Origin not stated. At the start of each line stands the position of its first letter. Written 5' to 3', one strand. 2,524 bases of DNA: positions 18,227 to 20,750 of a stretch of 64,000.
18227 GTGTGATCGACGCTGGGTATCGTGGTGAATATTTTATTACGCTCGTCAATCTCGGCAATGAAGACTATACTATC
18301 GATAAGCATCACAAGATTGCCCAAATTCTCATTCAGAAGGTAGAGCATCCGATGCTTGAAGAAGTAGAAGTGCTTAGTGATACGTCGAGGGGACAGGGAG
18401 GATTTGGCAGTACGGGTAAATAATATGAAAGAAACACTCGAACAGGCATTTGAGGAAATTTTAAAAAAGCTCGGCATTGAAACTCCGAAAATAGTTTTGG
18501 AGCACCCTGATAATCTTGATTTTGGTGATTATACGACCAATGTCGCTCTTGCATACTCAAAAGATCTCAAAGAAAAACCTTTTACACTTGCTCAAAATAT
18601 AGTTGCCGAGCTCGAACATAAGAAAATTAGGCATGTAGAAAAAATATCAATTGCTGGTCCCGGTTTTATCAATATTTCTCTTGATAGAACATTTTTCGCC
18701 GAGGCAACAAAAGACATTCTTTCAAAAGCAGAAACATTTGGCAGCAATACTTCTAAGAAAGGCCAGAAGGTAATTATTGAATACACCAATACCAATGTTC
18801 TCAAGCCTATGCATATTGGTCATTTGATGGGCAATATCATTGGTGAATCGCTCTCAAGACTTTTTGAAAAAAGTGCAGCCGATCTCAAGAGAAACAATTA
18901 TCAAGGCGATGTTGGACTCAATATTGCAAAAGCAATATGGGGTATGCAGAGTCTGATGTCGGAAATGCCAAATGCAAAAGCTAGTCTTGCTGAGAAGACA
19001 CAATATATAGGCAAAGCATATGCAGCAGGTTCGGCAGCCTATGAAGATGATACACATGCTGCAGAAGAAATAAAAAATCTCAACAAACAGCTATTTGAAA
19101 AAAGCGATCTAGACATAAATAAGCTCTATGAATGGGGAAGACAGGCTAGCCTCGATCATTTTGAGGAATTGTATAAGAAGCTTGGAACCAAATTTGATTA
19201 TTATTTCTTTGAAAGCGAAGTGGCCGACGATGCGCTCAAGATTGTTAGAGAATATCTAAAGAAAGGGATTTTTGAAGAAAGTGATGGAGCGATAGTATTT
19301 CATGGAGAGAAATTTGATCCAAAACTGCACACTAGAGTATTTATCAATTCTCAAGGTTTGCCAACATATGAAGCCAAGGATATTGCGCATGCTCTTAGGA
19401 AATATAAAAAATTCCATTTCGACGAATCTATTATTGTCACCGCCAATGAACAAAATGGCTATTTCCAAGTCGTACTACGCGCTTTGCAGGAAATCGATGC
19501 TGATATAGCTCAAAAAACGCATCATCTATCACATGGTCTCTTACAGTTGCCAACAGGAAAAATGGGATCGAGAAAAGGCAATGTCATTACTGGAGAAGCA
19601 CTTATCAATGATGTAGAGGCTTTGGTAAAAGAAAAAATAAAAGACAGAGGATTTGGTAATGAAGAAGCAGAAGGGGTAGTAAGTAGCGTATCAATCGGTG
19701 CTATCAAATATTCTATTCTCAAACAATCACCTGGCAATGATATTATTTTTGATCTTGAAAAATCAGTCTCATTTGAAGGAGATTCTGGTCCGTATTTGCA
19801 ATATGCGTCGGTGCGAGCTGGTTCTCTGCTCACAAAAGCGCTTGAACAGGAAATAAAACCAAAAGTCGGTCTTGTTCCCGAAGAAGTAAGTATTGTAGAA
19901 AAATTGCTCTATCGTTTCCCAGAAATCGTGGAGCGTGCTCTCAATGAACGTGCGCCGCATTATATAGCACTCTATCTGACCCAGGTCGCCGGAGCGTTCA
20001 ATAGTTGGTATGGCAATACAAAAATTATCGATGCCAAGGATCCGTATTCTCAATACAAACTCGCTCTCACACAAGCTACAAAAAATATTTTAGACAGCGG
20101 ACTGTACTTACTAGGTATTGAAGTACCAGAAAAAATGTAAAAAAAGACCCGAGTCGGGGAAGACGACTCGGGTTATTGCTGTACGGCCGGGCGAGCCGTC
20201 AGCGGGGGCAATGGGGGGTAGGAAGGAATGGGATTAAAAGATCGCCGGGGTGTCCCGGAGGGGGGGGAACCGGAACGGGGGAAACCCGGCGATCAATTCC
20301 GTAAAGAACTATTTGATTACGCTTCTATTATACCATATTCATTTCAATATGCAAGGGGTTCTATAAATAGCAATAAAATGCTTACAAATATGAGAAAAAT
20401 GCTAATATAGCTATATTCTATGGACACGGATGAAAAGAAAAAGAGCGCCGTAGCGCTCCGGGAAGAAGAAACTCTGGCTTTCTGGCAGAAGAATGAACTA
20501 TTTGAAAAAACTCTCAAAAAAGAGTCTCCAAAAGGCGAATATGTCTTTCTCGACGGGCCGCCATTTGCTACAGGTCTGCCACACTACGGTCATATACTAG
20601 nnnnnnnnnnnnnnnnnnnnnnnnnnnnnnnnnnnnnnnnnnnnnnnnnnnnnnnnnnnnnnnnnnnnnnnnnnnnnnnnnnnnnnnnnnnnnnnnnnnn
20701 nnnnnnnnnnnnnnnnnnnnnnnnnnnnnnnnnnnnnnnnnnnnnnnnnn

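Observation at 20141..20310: GC-rich structured island between argS and ileS: candidate ncRNA or leader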

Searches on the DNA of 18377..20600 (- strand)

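Call 5: search_rna_families(source=window, start=19900, end=20600, threshold=evalue, max_evalue=10, show_alignments=3)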
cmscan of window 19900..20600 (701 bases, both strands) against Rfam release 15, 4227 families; matches with E-value up to 10: 3.
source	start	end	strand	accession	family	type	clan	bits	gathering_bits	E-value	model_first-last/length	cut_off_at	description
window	20139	20204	-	RF01066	6C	Cis-reg;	-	21.3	47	2.2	1-75/75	no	6C RNA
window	20139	20189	-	RF02399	NsiR1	Gene; sRNA;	-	17.3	39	1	1-60/60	no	Nitrogen stress-induced RNA 1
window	20011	20060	-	RF01642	ceN54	Gene; snRNA; snoRNA; CD-box;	-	15.3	60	2.3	1-68/68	no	Caenorhabditis snoRNA ceN54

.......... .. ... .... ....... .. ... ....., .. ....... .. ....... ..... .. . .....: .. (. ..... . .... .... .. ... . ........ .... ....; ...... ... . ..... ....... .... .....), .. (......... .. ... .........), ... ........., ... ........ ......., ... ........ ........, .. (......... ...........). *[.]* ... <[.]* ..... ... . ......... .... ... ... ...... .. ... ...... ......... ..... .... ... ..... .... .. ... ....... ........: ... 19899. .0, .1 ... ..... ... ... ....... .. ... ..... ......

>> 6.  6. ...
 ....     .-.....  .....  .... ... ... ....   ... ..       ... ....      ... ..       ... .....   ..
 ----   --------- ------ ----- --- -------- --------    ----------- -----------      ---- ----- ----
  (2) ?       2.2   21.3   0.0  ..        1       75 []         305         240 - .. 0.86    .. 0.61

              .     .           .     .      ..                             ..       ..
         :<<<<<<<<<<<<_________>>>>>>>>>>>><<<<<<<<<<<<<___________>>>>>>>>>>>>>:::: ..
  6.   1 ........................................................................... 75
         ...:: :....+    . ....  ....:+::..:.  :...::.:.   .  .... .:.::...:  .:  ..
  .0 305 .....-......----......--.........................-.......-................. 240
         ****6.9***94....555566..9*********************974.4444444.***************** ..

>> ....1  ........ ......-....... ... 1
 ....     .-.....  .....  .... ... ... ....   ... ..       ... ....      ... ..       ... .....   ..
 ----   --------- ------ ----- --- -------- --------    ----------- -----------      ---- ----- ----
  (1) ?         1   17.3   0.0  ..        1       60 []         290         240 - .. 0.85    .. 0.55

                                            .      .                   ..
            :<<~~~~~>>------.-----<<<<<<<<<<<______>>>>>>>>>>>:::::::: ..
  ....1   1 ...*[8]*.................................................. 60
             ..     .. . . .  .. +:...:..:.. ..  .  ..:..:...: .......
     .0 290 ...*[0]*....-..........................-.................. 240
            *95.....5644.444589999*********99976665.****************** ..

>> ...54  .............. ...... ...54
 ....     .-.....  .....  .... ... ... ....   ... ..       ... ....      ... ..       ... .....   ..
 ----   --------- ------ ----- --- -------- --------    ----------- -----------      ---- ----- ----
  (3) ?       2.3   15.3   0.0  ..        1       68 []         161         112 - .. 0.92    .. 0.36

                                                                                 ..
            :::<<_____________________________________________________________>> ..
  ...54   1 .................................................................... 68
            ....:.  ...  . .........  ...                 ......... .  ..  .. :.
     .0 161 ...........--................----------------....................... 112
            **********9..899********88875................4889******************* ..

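Call 24: search_dna_similar(query=window:20140-20325:-, collection=phages, mode=distant, max_evalue=1)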
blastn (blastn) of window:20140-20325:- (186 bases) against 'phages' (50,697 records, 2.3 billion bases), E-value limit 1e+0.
Records with a match: 1; places in all: 1; records where one place covers at least 80% of the query: 0.
Best place of each record, by identity: 80-90% 1.
By first word of the organism name: Mycobacterium 1.
By host as written in the record: Mycobacterium smegmatis mc2 155 1.
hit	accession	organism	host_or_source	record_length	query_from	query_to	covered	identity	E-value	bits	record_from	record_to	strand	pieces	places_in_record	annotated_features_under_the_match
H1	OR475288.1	Mycobacterium phage Tierra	Mycobacterium smegmatis mc2 155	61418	105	146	23%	81.0%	2e-1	41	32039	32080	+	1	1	41: hypothetical protein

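Call 25: search_dna_similar(query=window:20140-20325:-, collection=plasmids, mode=distant, max_evalue=1)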
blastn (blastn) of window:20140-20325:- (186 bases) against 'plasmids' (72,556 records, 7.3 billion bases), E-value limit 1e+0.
No match.

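Call 39: search_rna_families(sources=[L030, L039, L024, L054, L050, L065, L084], threshold=gathering)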
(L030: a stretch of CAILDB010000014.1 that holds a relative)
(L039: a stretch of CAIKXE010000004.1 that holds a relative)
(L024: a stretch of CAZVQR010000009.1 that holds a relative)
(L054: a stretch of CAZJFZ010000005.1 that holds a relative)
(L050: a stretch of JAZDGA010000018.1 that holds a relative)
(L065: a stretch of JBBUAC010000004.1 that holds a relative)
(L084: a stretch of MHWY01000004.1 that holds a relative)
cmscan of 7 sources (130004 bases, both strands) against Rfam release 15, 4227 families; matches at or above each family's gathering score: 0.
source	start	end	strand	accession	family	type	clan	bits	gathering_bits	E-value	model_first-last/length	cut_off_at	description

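Call 40: search_rna_families(source=L030, start=11760, end=12270, threshold=evalue, max_evalue=10, show_alignments=2)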
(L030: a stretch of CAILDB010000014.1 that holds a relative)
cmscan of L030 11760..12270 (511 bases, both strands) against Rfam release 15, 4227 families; matches with E-value up to 10: 4.
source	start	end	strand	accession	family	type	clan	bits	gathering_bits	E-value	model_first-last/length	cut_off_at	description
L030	12160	12258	-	RF01065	23S-methyl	Cis-reg;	-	22.1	50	0.41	1-102/102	no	23S methyl RNA motif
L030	12167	12270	-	RF02921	RT-14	Gene; sRNA;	-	18.2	48.1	5.1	45-144/144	5'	RT-14 RNA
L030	12163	12213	+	RF03246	MIR1515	Gene; miRNA;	-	15.9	140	2.1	1-137/137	no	MIR1515 microRNA precursor family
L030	12156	12220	+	RF01533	TB10Cs4H3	Gene; snRNA; snoRNA; HACA-box;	-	13.7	45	8.6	6-59/67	no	Trypanosomatid snoRNA TB10Cs4H3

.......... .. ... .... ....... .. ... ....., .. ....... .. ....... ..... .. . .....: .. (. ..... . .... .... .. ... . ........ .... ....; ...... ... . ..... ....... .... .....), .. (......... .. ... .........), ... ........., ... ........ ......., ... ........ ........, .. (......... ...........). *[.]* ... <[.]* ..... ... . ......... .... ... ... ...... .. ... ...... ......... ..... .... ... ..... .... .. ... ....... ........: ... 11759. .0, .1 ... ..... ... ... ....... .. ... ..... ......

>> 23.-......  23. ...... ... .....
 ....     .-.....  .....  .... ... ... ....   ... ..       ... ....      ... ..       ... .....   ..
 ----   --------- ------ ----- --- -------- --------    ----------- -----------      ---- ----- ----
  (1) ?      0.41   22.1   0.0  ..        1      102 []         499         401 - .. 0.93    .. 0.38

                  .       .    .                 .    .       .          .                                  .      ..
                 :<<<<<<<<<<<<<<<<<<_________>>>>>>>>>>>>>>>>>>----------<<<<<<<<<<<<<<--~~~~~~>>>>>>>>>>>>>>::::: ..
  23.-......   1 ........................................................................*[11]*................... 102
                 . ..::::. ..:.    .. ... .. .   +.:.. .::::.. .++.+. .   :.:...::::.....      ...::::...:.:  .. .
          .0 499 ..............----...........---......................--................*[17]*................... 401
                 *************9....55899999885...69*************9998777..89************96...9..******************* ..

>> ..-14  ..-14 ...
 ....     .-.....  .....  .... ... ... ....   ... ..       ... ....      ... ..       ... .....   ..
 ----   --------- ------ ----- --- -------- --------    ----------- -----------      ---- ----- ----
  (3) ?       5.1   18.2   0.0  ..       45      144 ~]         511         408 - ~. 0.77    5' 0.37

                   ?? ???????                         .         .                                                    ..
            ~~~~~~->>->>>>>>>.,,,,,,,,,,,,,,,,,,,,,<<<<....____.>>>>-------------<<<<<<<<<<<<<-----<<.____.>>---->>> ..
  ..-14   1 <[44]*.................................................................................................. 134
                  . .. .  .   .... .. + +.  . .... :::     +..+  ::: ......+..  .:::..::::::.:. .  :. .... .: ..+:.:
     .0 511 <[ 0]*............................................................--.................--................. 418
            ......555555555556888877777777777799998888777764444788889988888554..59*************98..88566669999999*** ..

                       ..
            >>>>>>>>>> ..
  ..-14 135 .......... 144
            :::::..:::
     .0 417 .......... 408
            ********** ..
